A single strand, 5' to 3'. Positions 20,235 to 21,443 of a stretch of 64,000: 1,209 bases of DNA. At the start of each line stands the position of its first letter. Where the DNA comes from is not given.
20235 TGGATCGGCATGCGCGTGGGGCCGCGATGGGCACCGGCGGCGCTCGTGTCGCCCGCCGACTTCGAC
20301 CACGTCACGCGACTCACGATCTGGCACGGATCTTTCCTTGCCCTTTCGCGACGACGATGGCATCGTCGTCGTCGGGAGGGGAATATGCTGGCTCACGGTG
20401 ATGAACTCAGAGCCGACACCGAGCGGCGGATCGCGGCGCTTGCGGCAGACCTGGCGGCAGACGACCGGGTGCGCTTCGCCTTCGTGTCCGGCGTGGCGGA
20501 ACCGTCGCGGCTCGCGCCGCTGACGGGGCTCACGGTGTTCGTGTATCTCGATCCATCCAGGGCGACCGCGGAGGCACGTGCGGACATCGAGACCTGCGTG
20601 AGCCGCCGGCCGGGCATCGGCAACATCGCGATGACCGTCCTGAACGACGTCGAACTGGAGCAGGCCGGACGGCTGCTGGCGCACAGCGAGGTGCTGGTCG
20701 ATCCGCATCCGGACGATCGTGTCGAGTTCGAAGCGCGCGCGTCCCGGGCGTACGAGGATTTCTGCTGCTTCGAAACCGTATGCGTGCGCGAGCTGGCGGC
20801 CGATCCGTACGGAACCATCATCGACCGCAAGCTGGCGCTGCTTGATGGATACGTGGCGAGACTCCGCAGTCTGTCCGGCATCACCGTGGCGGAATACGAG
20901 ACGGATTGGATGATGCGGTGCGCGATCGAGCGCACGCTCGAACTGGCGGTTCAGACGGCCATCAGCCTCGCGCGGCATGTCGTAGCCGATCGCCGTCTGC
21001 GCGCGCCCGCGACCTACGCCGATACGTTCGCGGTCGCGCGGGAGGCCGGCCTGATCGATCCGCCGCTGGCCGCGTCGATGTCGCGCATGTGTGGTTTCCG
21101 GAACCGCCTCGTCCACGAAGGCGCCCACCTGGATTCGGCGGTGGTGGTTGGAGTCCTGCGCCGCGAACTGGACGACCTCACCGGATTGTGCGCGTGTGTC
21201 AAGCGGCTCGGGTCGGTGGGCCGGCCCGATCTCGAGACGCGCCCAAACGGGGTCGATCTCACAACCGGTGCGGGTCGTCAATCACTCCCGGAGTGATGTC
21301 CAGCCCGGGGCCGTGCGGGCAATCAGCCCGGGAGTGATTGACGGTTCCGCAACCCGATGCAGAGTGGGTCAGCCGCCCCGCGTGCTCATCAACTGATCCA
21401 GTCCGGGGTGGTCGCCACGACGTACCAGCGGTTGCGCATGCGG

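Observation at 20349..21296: Single-chain pseudo-nucleotidyltransferase/HepT (HEPN) fusion with a 23-bp palindrome at its ribosome-binding site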

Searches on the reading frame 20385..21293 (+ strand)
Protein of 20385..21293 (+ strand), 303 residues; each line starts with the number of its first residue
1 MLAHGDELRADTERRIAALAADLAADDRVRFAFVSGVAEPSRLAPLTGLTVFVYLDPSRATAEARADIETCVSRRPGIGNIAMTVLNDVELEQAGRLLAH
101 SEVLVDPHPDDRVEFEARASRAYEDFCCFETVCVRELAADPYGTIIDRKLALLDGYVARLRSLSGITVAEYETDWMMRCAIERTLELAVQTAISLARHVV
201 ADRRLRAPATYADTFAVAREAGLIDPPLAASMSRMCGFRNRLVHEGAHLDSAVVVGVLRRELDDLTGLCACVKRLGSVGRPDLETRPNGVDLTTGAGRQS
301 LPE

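Call 6: search_protein_families(library=pfam, proteins=[window:20385-21293:+], max_evalue=10)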
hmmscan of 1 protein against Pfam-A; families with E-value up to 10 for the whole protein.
window:20385-21293:+ (303 aa): 4 families
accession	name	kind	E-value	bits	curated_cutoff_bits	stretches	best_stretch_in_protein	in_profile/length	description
PF01934.22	HepT-like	-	1.4e-23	83.3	23.5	1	155-266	3-114/120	Ribonuclease HepT-like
PF17203.10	sCache_3_2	-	0.13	12.7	28.4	1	7-37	5-34/140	Single cache domain 3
PF14085.11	DUF4265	-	0.14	12.6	27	1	15-100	17-106/115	Domain of unknown function (DUF4265)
PF20315.3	DUF6611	-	0.74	10.3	27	1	159-243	52-136/168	Family of unknown function (DUF6611)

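Call 7: search_protein_families(library=ncbifam, proteins=[window:20385-21293:+], max_evalue=10)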
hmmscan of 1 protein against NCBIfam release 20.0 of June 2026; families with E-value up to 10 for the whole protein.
window:20385-21293:+ (303 aa): 1 family
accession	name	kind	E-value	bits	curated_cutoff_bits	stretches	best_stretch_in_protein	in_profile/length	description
NF047751.1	HepT_toxin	equivalog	1.3e-29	102.5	60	1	149-266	1-118/120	type VII toxin-antitoxin system HepT family RNase toxin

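Call 8: search_protein_families(library=padloc, proteins=[window:20385-21293:+], max_evalue=10)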
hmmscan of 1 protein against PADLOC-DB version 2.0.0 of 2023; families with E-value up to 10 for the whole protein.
window:20385-21293:+ (303 aa): 0 families

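Call 9: find_homologous_proteins(query=window:20385-21293:+)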
Query window:20385-21293:+ (303 aa): 6 proteins with E <= 0.001 among 8000 candidates.
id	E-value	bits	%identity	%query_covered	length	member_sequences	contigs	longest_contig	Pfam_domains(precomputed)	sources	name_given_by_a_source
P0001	8.5e-193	657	100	100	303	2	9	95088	PF01934.23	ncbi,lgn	-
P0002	1.8e-157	542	88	95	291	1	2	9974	PF01934.23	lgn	-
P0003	2.7e-61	226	54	67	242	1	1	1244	PF01934.23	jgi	jgi:uncharacterized protein YutE (UPF0331/DUF86 family)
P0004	4.1e-52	196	44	87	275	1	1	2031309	PF01934.23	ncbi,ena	-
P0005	3.1e-43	167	55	51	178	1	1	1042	PF01934.23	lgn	-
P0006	4.0e-40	157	56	47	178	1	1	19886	PF01934.23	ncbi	-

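Call 10: search_solved_structures(query=window:20385-21293:+, max_evalue=10, show_alignments=3)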
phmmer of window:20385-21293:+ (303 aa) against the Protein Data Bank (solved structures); distinct sequences matched with E-value up to 10: 6.
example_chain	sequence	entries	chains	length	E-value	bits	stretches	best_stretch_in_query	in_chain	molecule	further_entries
6m6w_B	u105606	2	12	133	6.7e-11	45.8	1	145-268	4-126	Toxin-antitoxin system toxin HepN family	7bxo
6m6u_B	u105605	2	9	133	1.8e-10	44.4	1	145-268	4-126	Toxin-antitoxin system toxin HepN family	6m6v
5yep_B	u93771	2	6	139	1.9e-10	44.3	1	145-269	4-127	Toxin-antitoxin system toxin HepN family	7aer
7ae9_A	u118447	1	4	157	2.8e-08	37.2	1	144-252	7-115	HEPN toxin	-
7ae6_A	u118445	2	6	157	3.8e-08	36.8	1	144-252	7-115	HEPN toxin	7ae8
7ae2_A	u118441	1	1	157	1.3e-07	35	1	144-252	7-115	HEPN toxin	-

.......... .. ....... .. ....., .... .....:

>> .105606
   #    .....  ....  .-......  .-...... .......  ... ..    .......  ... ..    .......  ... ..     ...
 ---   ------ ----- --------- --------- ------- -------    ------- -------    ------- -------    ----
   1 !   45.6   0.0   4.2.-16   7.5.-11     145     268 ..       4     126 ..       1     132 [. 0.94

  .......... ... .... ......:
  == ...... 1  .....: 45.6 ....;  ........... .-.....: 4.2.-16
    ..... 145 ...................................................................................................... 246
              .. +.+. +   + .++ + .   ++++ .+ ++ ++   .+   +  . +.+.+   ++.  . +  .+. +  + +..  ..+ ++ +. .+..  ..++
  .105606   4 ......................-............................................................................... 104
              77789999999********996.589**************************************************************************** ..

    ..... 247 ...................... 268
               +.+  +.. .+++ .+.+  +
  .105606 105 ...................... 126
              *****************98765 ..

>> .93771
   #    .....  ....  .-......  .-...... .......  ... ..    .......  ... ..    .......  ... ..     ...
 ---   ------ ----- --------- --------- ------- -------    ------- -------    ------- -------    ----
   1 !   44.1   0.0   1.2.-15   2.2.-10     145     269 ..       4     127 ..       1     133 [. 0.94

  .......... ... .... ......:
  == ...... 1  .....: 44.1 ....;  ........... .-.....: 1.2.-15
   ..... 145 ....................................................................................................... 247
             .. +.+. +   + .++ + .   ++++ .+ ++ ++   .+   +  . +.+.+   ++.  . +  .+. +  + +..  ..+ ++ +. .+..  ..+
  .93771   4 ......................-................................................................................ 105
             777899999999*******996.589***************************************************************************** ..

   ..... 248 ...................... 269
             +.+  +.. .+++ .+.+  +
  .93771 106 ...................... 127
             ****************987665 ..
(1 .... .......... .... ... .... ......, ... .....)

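Call 16: find_encoding_contigs(protein=P0001, flank=6000, max_places=4)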
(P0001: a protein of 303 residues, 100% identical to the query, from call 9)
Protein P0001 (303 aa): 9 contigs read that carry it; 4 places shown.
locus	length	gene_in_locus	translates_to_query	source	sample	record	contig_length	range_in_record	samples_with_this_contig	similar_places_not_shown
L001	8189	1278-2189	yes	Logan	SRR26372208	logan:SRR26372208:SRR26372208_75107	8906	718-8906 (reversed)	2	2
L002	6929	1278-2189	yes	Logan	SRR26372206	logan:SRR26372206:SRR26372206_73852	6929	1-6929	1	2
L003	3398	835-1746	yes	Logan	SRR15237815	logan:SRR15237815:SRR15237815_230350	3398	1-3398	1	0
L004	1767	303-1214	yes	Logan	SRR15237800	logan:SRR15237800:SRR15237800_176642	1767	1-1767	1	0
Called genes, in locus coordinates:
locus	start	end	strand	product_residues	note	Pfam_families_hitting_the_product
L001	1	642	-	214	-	?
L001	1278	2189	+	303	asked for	PF01934:HepT-like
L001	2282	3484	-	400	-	-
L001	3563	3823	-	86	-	-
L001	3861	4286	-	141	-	-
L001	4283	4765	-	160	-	PF04542:Sigma70_r2, PF04545:Sigma70_r4 (faint), PF08281:Sigma70_r4_2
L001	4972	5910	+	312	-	-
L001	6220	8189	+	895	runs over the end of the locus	?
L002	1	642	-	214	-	?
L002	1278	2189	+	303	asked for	PF01934:HepT-like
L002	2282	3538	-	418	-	-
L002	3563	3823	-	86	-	-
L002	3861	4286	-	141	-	-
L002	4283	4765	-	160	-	PF04542:Sigma70_r2, PF04545:Sigma70_r4 (faint), PF08281:Sigma70_r4_2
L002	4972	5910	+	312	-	-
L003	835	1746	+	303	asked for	PF01934:HepT-like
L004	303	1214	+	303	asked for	PF01934:HepT-like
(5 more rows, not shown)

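Call 17: find_encoding_contigs(protein=P0004, flank=6000, max_places=3)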
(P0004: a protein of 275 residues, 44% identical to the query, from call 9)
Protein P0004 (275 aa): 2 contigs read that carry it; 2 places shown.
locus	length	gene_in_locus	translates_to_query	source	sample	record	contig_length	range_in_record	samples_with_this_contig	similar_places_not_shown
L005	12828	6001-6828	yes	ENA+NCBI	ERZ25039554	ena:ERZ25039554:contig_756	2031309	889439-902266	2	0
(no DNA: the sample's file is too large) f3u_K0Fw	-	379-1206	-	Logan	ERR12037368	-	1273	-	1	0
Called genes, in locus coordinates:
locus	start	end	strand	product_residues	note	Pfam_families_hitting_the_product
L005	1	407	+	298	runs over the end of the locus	PF01261:AP_endonuc_2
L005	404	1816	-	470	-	PF13204:Apiosidase, PF12904:Collagen_bind_2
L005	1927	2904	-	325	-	-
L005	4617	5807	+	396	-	-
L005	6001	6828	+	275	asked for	PF01934:HepT-like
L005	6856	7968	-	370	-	PF00389:2-Hacid_dh, PF02826:2-Hacid_dh_C, PF11890:DUF3410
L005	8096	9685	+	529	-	PF00756:Esterase, PF10503:Esterase_PHB (weak), PF00326:Peptidase_S9 (faint), PF02230:Abhydrolase_2 (weak), PF12146:Hydrolase_4 (faint)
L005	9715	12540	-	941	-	PF00069:Pkinase, PF07714:PK_Tyr_Ser-Thr, PF13424:TPR_12 (weak)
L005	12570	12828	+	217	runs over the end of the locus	PF01863:YgjP-like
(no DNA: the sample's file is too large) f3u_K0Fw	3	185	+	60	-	?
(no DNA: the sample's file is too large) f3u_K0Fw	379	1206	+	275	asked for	PF01934:HepT-like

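Call 18: find_encoding_contigs(protein=P0006, flank=6000, max_places=3)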
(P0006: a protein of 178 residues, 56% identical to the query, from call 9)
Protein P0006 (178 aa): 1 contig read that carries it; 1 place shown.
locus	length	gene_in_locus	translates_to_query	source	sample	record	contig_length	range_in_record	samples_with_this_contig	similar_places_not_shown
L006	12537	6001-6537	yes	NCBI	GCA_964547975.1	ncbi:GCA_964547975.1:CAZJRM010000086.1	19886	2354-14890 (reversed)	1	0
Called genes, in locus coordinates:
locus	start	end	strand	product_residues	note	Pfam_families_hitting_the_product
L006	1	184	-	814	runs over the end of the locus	PF13620:CarboxypepD_reg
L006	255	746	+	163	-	PF01325:Fe_dep_repress, PF02742:Fe_dep_repr_C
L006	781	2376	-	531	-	PF02518:HATPase_c, PF00072:Response_reg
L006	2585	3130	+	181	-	PF00293:NUDIX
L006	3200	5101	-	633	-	PF00989:PAS (weak), PF13188:PAS_8 (faint), PF13426:PAS_9, PF00989:PAS (weak), PF13426:PAS_9, PF00512:HisKA (weak), PF02518:HATPase_c, PF00072:Response_reg, +2 more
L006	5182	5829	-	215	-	PF13505:OMP_b-brl, PF03922:OmpW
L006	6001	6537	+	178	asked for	PF01934:HepT-like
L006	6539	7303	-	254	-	PF05175:MTS, PF01209:Ubie_methyltran (weak), PF13489:Methyltransf_23, PF13847:Methyltransf_31, PF08241:Methyltransf_11, PF08242:Methyltransf_12, PF13649:Methyltransf_25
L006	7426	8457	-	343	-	PF01207:Dus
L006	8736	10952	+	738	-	PF00989:PAS, PF08448:PAS_4, PF13188:PAS_8 (weak), PF13426:PAS_9, PF00512:HisKA, PF02518:HATPase_c, PF00072:Response_reg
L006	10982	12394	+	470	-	PF04389:Peptidase_M28, PF01546:Peptidase_M20 (weak)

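Call 19: find_encoding_contigs(protein=P0002, flank=6000, max_places=3)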
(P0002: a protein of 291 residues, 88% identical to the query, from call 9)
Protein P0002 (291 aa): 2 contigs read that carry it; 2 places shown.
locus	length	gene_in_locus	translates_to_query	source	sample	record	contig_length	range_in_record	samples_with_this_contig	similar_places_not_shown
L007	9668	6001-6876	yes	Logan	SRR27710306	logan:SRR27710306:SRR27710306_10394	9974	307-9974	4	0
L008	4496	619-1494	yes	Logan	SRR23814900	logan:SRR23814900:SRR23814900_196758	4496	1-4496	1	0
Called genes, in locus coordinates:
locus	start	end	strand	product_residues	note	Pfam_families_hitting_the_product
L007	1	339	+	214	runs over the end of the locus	?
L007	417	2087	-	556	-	PF13442:Cytochrome_CBB3 (faint), PF14522:Cytochrome_C7 (faint), PF14537:Cytochrom_c3_2 (faint)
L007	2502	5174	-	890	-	PF12704:MacB_PCD, PF02687:FtsX, PF12704:MacB_PCD, PF02687:FtsX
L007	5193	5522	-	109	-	PF03551:PadR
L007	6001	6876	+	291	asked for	PF01934:HepT-like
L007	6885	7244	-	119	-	-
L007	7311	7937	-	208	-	-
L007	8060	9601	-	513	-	-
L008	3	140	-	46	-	?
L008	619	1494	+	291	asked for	PF01934:HepT-like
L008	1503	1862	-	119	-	-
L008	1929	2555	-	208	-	-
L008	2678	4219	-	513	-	-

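Call 27: predict_structure(alignment_id=A1)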
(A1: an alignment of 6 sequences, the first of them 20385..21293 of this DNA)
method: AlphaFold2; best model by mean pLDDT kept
length: 303 residues; sequences in the alignment: 6
mean_pLDDT: 83.7   pTM: 0.75
mean pLDDT of the five models: 83.7, 82.7, 82.1, 81.8, 81.5
residues with pLDDT >= 90: 178; 70-90: 75; 50-70: 20; < 50: 30
segments of 3 or more residues with pLDDT < 50: 38-45, 282-303
pLDDT, mean of each block of 10 residues (from residue 1): 68 84 93 70 54 92 90 72 87 88 90 92 92 88 90 96 94 94 96 94 91 95 95 94 86 93 94 77 42 34 31
secondary structure, 60 per line:
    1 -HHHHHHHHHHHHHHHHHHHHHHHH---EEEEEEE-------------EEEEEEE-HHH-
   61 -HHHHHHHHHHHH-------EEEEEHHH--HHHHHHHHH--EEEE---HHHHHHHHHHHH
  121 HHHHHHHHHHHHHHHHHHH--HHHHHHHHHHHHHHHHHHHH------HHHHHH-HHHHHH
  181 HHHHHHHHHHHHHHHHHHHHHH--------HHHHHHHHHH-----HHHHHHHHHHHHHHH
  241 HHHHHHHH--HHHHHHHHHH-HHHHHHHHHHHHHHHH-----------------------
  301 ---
elements in order: H2-25 E29-35 E49-55 H62-73 E81-85 H91-99 E102-105 H109-139 H142-161 H168-173 H175-202 H211-220 H226-248 H251-260 H262-277

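Call 32: fold_search(model_id=the predicted structure, library=pdb)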
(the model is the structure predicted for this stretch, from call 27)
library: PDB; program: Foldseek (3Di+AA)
matches with E <= 10: 638; with E <= 0.001: 26
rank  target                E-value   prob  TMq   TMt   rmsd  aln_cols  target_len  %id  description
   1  7bxo_H                3.3e-06  1.00  0.40  0.89   1.9       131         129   26  Crystal structure of the toxin-antitoxin with AMP-PNP (released 2020-09-30)
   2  6m6u_G                3.7e-06  1.00  0.40  0.90   1.8       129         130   24  Crystal structure the toxin-antitoxin MntA-HpeT mutant-D39ED41E (released 2020-09-30)
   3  6m6u_H                5.3e-06  1.00  0.41  0.92   1.7       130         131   24  Crystal structure the toxin-antitoxin MntA-HpeT mutant-D39ED41E (released 2020-09-30)
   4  7ae8_D                5.8e-06  1.00  0.42  0.83   1.7       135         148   23  Crystal structure of HEPN(R102A) toxin (released 2020-12-30)
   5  7ae8_B                6.5e-06  1.00  0.42  0.83   1.7       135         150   23  Crystal structure of HEPN(R102A) toxin (released 2020-12-30)
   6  6m6w_B                7.5e-06  1.00  0.41  0.90   1.8       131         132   24  Crystal structure the toxin-antitoxin MntA-HpeT mutant-Y104A (released 2020-09-30)
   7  5yep_B                8.4e-06  1.00  0.40  0.89   2.0       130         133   24  Crystal structure of SO_3166-SO_3165 from Shewanella oneidensis (released 2018-03-28)
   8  7bxo_G                9.3e-06  1.00  0.41  0.92   1.6       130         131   25  Crystal structure of the toxin-antitoxin with AMP-PNP (released 2020-09-30)
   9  7ae8_C                9.7e-06  1.00  0.42  0.87   1.7       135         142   23  Crystal structure of HEPN(R102A) toxin (released 2020-12-30)
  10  7bxo_D                9.7e-06  1.00  0.39  0.88   2.0       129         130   24  Crystal structure of the toxin-antitoxin with AMP-PNP (released 2020-09-30)
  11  5yep_C                1.3e-05  1.00  0.40  0.90   1.7       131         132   24  Crystal structure of SO_3166-SO_3165 from Shewanella oneidensis (released 2018-03-28)
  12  6m6u_D                1.3e-05  1.00  0.39  0.87   2.3       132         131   24  Crystal structure the toxin-antitoxin MntA-HpeT mutant-D39ED41E (released 2020-09-30)
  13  6m6w_H                1.5e-05  1.00  0.40  0.92   1.6       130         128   25  Crystal structure the toxin-antitoxin MntA-HpeT mutant-Y104A (released 2020-09-30)
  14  7bxo_F                1.5e-05  1.00  0.40  0.88   1.8       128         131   24  Crystal structure of the toxin-antitoxin with AMP-PNP (released 2020-09-30)
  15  6m6u_I                1.5e-05  1.00  0.39  0.88   2.6       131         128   23  Crystal structure the toxin-antitoxin MntA-HpeT mutant-D39ED41E (released 2020-09-30)
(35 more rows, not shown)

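Call 85: list_cluster_members(proteins=[P0001, P0004, P0006])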
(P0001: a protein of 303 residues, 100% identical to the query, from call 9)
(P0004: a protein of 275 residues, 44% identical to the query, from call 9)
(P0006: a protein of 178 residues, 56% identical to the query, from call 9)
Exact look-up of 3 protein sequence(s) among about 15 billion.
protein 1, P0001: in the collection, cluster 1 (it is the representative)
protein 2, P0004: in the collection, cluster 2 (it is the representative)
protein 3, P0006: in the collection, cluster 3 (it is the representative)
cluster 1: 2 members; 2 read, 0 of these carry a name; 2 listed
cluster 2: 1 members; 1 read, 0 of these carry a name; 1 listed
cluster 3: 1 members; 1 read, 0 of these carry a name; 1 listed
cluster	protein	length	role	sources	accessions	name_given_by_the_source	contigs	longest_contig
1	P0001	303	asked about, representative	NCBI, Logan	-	-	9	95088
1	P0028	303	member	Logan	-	-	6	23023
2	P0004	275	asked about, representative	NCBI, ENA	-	-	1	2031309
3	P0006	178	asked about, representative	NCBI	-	-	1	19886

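Call 87: find_homologous_proteins(query=A5, max_evalue=1e-10)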
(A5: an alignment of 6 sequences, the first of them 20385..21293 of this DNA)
Query A5 (6 sequences) (303 aa, profile of the alignment): 34 proteins with E <= 1e-10 among 8000 candidates.
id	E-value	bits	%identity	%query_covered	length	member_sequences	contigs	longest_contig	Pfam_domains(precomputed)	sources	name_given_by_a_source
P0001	4.1e-133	461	100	100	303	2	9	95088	PF01934.23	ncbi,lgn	-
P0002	6.4e-132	457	88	95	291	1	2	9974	PF01934.23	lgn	-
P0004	7.9e-128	444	44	87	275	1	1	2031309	PF01934.23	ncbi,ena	-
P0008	3.5e-126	439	43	80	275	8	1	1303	PF01934.23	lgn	-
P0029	5.1e-125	435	41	79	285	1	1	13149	PF01934.23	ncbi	ncbi:MAG: DUF86 domain-containing protein [Vicinamibacterales bacterium]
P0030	5.6e-121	422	43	80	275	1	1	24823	PF01934.23,PF20396.5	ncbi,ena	-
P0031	1.9e-120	420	44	87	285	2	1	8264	PF01934.23,PF20396.5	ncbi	-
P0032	4.6e-120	419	44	80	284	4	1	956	PF01934.23,PF20396.5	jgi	jgi:uncharacterized protein YutE (UPF0331/DUF86 family)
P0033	1.3e-119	417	42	80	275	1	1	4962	PF01934.23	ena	-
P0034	1.1e-118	414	44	79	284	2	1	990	PF01934.23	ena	-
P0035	4.5e-118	412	44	80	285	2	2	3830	PF01934.23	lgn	-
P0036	6.1e-118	412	45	79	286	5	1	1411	PF01934.23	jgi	-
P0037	3.4e-117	409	43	85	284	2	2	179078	PF01934.23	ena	-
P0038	5.0e-117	409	44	79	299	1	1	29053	PF01934.23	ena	-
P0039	6.9e-117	408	42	87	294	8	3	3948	PF01934.23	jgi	jgi:uncharacterized protein YutE (UPF0331/DUF86 family)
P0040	8.1e-114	398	43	77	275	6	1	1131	PF01934.23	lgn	-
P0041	9.2e-114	398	42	87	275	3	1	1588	PF01934.23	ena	-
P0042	2.4e-113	397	42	87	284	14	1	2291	PF01934.23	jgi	jgi:uncharacterized protein YutE (UPF0331/DUF86 family)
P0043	2.1e-112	393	41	80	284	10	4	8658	PF01934.23,PF20396.5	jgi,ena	-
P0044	4.9e-112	392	41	79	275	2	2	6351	PF01934.23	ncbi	-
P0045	6.5e-112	392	42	87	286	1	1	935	PF01934.23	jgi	jgi:uncharacterized protein YutE (UPF0331/DUF86 family)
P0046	2.5e-110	387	43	79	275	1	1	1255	PF01934.23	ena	-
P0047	5.2e-110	386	43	83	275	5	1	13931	PF01934.23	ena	-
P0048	1.1e-109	384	41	87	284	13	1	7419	PF01934.23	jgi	jgi:uncharacterized protein YutE (UPF0331/DUF86 family)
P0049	4.3e-109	383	41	88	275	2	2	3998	PF01934.23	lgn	-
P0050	8.1e-97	342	41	91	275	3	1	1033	PF01934.23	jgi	-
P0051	4.4e-96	340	42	83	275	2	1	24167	PF01934.23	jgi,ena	-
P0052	3.4e-93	330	41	91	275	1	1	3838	PF01934.23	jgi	jgi:uncharacterized protein YutE (UPF0331/DUF86 family)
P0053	1.0e-92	329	41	91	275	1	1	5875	PF01934.23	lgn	-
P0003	2.0e-82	295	54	67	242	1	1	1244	PF01934.23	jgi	jgi:uncharacterized protein YutE (UPF0331/DUF86 family)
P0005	1.1e-53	201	55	51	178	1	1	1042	PF01934.23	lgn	-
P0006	8.2e-50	188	56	47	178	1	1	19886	PF01934.23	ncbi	-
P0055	6.6e-12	64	33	42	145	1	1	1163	PF01934.23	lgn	-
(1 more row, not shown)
